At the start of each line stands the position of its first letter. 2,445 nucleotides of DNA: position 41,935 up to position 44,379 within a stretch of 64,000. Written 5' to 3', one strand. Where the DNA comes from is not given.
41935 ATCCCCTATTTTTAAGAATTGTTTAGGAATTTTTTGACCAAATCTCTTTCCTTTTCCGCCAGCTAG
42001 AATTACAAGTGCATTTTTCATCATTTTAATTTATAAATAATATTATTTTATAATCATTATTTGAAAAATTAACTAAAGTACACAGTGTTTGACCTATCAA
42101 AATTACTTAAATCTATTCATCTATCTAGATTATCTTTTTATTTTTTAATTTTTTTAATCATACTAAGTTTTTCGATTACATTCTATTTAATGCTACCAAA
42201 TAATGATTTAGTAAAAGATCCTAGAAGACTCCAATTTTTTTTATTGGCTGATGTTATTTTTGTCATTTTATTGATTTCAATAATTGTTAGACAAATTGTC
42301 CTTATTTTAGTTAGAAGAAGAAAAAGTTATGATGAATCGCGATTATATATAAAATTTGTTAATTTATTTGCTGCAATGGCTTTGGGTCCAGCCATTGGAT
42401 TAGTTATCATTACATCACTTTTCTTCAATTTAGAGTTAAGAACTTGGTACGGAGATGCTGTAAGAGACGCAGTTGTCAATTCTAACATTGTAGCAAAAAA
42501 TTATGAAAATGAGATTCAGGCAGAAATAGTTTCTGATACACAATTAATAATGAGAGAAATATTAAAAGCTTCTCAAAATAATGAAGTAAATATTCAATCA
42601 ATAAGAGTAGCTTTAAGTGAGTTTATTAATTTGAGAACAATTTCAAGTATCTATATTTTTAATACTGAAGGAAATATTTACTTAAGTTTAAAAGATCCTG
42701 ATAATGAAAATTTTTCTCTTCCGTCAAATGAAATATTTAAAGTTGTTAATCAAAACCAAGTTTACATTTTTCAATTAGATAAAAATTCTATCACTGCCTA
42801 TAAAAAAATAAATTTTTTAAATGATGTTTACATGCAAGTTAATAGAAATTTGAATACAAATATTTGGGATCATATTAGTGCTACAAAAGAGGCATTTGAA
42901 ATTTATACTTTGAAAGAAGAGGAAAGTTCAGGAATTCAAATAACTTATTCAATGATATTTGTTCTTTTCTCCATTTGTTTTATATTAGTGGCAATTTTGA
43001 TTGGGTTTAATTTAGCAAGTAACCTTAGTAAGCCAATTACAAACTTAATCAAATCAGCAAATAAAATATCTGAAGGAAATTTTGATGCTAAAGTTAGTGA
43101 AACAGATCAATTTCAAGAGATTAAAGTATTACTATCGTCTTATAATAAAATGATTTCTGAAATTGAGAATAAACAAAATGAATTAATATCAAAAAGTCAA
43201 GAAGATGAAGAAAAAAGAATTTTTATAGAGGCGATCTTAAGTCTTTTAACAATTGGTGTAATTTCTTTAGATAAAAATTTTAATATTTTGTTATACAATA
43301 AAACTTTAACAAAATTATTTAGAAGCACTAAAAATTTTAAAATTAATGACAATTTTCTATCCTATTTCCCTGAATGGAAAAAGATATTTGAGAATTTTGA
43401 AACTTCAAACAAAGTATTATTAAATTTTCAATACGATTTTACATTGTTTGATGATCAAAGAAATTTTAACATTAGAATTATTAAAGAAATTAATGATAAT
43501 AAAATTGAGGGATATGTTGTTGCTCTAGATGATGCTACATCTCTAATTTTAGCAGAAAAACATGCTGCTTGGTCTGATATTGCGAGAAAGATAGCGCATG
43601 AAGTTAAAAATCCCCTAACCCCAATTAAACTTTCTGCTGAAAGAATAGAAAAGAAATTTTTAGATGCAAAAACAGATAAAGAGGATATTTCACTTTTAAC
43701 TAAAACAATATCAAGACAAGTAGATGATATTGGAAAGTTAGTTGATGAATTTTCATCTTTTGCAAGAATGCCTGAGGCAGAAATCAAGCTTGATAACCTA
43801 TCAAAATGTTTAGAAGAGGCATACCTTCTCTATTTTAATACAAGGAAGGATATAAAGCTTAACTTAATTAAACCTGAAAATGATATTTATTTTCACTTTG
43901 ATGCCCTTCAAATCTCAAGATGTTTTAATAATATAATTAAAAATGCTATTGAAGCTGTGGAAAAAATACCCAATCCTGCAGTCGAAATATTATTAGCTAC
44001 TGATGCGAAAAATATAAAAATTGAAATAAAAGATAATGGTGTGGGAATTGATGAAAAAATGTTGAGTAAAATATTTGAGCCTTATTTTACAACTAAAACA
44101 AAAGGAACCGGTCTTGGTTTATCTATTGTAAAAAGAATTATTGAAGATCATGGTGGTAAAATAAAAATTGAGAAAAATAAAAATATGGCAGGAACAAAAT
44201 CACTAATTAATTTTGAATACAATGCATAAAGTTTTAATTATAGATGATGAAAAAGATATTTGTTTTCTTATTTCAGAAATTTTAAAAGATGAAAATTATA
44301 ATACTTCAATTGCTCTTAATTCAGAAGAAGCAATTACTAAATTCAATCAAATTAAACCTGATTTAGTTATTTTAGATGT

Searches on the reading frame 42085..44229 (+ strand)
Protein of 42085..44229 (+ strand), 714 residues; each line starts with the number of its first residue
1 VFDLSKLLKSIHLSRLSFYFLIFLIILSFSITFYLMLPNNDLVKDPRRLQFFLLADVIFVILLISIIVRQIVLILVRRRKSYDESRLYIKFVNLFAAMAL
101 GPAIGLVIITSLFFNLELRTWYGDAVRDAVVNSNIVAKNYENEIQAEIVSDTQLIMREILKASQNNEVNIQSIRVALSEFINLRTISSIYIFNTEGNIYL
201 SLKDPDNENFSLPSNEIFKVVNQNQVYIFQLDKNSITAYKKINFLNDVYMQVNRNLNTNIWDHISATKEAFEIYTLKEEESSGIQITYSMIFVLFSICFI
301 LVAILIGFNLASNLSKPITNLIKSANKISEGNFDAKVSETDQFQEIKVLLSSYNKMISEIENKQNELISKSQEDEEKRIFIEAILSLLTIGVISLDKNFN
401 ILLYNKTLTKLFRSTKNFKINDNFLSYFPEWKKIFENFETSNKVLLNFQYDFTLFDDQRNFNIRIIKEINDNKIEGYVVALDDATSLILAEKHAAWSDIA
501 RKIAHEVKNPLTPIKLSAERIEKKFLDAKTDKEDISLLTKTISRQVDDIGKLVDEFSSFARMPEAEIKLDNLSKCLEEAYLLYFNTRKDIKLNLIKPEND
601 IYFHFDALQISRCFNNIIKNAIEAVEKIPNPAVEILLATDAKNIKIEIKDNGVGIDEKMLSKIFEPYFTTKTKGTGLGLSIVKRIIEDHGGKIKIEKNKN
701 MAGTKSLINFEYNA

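Call 86: search_protein_families(library=pfam, proteins=[window:42085-44229:+], max_evalue=0.00001)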
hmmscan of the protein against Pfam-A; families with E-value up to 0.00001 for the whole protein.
window:42085-44229:+ (714 aa): 4 families
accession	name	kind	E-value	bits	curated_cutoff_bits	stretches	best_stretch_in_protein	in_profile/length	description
PF02518.31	HATPase_c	-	5.5e-22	78.7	26.4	1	606-705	2-102/111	Histidine kinase-, DNA gyrase B-, and HSP90-like ATPase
PF19312.4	NtrY_N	-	9.2e-19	68.3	23.2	1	22-297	11-290/291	NtrY N-terminal region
PF14501.12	HATPase_c_5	-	8e-11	42.2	22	1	608-702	4-95/102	GHKL domain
PF00512.31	HisKA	-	2.7e-09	37.4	26.9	1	497-562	3-63/66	His Kinase A (phospho-acceptor) domain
